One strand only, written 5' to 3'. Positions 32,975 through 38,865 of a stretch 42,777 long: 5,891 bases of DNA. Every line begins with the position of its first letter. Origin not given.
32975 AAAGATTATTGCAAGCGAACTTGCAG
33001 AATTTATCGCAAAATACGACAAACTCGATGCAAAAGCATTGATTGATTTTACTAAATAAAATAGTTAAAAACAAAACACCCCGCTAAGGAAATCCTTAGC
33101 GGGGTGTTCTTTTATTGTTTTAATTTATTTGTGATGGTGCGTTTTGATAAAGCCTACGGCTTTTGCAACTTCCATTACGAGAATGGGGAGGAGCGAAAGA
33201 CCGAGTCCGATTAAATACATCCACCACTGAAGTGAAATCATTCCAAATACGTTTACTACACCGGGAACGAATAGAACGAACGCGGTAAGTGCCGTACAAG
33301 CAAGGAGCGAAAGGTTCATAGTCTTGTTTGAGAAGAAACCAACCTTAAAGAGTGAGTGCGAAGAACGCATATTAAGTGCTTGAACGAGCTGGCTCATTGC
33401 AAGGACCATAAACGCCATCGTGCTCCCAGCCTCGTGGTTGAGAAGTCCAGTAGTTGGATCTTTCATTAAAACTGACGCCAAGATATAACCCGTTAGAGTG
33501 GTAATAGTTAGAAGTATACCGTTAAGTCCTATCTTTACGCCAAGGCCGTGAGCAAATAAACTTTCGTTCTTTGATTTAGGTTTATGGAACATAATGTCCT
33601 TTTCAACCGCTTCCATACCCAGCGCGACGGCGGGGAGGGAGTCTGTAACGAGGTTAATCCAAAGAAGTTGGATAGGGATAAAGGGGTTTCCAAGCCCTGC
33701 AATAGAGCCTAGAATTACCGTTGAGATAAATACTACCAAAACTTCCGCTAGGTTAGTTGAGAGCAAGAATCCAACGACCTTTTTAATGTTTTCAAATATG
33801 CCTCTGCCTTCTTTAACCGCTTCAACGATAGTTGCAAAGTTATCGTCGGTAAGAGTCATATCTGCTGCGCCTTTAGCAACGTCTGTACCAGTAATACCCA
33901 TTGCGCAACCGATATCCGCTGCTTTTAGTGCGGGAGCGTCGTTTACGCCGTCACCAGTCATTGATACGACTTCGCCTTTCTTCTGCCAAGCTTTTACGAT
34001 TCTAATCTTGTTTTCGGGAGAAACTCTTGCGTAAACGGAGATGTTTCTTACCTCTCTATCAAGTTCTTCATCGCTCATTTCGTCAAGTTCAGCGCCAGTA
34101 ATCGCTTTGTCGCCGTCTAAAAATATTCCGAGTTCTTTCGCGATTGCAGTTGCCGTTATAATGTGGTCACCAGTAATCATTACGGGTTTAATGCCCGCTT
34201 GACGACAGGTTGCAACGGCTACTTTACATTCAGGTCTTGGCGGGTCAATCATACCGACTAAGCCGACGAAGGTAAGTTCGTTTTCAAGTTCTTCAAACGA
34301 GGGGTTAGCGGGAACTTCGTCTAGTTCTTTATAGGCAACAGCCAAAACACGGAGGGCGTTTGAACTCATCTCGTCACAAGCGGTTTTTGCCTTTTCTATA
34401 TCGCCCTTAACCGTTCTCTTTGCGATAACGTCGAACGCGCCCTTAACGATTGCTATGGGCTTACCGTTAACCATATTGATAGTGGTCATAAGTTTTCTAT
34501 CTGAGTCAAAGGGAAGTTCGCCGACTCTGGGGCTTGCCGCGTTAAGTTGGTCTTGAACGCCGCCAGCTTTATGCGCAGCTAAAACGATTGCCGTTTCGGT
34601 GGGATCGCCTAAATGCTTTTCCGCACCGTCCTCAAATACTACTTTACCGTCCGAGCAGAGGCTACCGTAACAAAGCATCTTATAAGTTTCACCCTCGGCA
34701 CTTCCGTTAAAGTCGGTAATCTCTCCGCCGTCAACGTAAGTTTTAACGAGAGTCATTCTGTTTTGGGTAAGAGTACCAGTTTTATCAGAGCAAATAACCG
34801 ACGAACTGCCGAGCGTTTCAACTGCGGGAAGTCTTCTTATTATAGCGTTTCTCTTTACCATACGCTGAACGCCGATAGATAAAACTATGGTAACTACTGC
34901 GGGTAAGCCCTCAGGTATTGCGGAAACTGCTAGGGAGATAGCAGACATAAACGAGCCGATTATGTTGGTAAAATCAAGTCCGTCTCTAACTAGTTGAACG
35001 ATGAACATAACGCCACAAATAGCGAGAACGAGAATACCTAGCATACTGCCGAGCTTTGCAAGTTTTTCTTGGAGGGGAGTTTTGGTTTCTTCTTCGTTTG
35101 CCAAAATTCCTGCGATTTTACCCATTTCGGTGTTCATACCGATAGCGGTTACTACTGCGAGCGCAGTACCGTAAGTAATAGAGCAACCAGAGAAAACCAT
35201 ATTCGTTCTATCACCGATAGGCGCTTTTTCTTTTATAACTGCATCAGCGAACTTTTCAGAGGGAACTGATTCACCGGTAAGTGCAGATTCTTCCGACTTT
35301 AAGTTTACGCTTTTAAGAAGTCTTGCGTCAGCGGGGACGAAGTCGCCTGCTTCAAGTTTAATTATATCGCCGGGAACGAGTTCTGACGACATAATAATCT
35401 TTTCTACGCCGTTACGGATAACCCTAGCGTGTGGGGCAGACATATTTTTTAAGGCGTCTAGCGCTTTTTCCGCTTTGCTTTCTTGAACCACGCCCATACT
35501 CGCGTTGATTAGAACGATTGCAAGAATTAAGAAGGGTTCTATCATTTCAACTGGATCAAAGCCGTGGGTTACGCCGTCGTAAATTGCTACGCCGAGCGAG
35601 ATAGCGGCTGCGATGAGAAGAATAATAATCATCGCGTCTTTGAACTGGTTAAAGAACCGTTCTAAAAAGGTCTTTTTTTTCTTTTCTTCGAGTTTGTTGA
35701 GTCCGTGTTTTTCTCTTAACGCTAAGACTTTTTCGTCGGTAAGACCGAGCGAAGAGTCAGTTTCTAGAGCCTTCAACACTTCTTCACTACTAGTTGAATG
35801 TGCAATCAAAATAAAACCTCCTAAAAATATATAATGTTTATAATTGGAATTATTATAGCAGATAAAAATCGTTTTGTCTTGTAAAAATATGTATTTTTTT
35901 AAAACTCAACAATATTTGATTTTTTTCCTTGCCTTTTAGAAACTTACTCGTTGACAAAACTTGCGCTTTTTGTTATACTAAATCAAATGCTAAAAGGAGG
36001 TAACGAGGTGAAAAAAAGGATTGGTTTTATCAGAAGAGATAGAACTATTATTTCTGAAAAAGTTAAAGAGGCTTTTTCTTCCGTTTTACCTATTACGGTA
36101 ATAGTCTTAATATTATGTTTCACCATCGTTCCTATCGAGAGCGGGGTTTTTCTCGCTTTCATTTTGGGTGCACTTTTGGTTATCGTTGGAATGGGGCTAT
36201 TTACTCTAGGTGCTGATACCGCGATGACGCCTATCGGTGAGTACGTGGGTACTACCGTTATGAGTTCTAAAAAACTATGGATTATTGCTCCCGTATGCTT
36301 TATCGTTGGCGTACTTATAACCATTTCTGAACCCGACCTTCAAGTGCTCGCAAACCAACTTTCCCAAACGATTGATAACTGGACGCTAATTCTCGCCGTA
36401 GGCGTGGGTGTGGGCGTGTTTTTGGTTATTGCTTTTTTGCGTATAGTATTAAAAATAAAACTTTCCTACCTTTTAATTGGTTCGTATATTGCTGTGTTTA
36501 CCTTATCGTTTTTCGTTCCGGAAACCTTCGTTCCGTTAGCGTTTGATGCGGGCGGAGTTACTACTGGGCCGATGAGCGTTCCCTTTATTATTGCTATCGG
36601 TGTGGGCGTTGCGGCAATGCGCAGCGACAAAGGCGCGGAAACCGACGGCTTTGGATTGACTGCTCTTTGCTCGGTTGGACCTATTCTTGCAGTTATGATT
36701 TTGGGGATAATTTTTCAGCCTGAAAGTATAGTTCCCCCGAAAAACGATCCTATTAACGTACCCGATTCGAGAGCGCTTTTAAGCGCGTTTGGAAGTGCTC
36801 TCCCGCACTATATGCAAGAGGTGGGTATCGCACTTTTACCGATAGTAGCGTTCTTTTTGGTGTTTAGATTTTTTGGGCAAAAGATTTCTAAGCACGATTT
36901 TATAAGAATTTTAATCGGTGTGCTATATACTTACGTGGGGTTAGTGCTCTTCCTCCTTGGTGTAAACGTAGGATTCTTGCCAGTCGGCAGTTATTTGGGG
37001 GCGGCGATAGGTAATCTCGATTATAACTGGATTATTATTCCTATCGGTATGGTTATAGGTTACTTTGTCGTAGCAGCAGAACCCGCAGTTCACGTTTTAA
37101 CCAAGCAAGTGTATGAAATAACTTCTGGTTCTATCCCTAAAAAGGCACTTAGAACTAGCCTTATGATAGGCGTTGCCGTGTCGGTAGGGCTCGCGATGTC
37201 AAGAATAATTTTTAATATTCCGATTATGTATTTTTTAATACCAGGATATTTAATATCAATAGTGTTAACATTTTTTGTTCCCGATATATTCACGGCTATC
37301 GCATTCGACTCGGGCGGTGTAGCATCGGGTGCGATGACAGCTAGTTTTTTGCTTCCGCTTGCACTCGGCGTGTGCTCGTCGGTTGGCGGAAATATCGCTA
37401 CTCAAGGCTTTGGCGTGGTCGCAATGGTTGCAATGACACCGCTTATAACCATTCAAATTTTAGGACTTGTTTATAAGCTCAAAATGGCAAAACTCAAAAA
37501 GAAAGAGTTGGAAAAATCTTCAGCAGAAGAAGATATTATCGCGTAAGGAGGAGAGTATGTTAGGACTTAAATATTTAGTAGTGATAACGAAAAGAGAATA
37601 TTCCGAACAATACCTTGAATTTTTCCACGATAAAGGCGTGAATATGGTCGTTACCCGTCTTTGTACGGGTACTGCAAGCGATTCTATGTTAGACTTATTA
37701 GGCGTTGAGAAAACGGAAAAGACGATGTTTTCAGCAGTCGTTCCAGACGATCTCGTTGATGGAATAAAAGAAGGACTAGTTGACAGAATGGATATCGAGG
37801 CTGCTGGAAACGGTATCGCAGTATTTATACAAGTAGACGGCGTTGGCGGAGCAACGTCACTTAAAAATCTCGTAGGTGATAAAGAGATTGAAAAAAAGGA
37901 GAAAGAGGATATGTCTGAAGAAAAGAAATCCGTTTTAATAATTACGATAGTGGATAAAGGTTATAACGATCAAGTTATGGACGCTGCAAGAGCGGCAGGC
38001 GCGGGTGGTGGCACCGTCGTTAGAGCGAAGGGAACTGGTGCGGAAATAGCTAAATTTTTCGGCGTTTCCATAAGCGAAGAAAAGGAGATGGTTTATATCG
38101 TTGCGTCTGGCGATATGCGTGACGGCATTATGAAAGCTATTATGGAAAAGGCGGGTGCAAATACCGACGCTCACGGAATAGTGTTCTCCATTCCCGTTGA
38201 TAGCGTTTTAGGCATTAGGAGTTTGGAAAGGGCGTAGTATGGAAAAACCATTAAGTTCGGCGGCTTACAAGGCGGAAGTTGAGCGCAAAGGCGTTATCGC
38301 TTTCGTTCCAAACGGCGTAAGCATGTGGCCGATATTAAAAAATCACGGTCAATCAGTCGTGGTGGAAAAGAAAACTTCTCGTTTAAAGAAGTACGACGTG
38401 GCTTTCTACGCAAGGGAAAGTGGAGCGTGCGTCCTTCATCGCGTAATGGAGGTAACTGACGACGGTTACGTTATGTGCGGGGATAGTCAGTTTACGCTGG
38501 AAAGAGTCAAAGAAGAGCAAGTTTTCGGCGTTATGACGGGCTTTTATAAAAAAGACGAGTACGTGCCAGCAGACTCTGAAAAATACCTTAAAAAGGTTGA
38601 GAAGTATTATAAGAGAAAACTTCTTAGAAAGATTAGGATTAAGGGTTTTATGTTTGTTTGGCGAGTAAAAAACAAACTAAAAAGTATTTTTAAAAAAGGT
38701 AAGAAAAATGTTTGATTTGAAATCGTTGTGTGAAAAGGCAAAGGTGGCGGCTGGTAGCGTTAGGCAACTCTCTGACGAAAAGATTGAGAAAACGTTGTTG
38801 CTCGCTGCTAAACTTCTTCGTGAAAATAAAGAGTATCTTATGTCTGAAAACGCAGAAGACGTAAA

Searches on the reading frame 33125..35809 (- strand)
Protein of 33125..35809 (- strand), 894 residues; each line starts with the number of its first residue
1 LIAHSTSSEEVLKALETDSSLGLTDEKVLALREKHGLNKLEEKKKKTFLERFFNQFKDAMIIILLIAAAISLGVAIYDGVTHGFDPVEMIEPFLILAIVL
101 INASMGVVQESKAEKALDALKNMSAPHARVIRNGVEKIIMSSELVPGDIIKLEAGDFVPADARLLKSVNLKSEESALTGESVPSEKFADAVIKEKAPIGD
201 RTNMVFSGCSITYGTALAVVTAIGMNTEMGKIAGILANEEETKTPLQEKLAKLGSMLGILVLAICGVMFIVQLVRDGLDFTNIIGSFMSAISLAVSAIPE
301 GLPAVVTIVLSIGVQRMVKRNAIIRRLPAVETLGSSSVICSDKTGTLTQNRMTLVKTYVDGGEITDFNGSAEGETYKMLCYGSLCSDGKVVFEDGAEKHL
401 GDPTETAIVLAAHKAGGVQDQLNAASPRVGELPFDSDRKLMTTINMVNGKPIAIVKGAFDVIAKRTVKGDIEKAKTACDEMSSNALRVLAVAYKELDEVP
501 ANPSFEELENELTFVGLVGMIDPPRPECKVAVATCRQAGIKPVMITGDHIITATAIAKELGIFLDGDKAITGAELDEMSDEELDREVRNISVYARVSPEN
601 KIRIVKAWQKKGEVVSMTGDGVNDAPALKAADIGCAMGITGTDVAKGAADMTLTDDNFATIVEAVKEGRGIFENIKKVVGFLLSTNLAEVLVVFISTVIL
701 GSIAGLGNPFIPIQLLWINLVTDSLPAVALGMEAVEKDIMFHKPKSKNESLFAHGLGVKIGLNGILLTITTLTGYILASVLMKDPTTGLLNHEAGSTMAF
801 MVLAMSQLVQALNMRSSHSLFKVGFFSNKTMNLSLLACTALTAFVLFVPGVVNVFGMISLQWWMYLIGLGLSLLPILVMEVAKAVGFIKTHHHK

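Call 15: search_protein_families(library=pfam, proteins=[window:33125-35809:-], max_evalue=0.001)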
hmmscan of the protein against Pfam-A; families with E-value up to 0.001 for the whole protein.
window:33125-35809:- (894 aa): 6 families
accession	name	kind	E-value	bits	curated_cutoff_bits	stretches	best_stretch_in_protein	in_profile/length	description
PF00122.25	E1-E2_ATPase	-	8.4e-52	175.7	28.1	1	123-320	2-181/181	E1-E2 ATPase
PF00689.26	Cation_ATPase_C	-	7e-47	159.9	27.3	1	708-884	2-174/175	Cation transporting ATPase, C-terminus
PF00690.31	Cation_ATPase_N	-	1e-21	76.8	20.4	1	4-71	2-69/69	Cation transporter/ATPase, N-terminus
PF00702.32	Hydrolase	-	2e-18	67.9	26.4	1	338-632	3-191/191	haloacid dehalogenase-like hydrolase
PF13246.12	Cation_ATPase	-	4e-17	62.4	21.7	1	384-465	2-87/91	Cation transport ATPase (P-type)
PF08282.18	Hydrolase_3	-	0.00012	22.3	20.9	0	605-663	196-253/255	haloacid dehalogenase-like hydrolase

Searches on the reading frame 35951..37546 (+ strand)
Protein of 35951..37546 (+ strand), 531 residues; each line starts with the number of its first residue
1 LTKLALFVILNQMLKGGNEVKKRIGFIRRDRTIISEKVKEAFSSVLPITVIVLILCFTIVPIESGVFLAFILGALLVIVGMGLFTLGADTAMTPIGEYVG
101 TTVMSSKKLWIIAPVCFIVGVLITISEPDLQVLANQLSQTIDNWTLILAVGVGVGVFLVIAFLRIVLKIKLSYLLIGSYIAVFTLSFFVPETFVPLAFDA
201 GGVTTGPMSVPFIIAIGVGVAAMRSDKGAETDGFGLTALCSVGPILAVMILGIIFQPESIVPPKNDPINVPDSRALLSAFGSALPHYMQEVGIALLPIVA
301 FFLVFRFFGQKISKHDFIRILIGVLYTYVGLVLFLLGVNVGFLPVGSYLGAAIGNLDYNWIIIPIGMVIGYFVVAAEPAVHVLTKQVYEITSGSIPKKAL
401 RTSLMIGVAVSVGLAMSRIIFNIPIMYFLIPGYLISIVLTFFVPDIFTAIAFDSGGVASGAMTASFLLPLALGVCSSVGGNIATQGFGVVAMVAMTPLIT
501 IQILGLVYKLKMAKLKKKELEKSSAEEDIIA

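Call 15: search_protein_families(library=pfam, proteins=[window:35951-37546:+], max_evalue=0.001)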
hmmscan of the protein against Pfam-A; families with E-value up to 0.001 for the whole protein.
window:35951-37546:+ (531 aa): 1 family
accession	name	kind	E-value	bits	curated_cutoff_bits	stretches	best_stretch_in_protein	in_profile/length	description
PF07556.16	DUF1538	-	4.1e-139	461.3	22.6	2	298-507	1-211/211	Protein of unknown function (DUF1538)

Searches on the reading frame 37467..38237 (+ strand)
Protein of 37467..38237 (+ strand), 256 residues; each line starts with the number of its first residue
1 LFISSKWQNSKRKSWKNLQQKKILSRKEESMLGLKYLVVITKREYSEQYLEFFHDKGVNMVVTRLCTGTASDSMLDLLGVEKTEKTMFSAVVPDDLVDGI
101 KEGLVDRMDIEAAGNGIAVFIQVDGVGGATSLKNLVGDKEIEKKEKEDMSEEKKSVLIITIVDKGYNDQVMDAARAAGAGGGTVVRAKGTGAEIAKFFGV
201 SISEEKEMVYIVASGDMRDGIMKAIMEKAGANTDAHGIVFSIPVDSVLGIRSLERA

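Call 15: search_protein_families(library=pfam, proteins=[window:37467-38237:+], max_evalue=0.001)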
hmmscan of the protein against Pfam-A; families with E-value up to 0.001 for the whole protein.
window:37467-38237:+ (256 aa): 1 family
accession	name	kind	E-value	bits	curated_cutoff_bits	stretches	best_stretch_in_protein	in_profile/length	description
PF00543.27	P-II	-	1.1e-13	51.8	25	1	157-252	3-100/102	Nitrogen regulatory protein P-II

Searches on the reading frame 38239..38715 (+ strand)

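Call 72: search_protein_families(library=pfam, proteins=[window:38239-38715:+], max_evalue=1)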
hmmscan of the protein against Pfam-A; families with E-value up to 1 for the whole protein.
window:38239-38715:+ (158 aa): 1 family
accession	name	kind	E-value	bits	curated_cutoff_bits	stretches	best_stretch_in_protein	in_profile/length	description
PF14728.12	PTHB1_GAE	-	0.17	12.9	27.4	1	78-114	31-67/88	PTHB1 GAE domain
